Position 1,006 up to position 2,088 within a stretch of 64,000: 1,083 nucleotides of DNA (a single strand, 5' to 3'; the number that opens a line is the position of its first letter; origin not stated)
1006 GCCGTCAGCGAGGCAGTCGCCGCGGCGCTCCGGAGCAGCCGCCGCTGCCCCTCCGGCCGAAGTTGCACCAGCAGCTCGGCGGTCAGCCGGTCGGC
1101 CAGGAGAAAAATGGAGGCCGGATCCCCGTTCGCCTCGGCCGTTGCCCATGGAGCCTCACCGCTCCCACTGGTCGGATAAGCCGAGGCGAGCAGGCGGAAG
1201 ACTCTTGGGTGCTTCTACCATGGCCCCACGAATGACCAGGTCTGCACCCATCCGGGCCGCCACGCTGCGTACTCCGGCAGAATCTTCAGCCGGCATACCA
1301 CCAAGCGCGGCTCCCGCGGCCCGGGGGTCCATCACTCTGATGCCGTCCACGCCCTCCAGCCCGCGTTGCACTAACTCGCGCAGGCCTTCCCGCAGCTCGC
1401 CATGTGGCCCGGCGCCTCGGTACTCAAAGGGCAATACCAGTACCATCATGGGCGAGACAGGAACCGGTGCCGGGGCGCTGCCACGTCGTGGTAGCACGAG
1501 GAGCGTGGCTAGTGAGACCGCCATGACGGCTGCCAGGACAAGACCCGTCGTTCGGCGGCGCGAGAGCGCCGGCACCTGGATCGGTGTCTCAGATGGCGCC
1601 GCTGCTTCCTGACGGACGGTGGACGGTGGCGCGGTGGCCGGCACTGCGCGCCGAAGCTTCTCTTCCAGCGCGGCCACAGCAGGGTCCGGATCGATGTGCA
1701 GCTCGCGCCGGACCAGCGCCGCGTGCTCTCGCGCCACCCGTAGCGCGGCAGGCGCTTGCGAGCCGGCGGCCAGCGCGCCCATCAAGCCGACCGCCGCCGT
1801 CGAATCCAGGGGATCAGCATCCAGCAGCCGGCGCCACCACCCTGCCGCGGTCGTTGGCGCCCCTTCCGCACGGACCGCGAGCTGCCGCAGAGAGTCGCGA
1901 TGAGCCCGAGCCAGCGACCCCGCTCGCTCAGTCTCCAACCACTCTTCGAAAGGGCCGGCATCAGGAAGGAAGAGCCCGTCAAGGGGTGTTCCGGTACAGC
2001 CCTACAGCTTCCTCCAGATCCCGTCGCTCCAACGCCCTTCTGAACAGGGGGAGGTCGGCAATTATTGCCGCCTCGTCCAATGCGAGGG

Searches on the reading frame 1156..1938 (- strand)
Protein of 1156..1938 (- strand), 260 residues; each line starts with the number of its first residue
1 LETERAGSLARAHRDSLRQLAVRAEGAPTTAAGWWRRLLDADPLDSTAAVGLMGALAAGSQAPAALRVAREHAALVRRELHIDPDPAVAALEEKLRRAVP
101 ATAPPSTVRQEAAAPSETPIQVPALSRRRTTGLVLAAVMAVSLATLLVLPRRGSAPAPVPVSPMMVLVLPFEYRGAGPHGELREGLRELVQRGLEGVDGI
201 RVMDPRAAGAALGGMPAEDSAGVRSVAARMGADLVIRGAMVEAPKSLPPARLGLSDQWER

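Call 70: search_protein_families(library=pfam, proteins=[window:1156-1938:-], max_evalue=0.01)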
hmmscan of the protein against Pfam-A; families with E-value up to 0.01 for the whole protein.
window:1156-1938:- (260 aa): 1 family
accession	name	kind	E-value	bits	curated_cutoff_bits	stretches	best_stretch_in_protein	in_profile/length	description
PF03704.23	BTAD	-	5.1e-06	27.4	22.1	1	24-96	74-146/146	Bacterial transcriptional activator domain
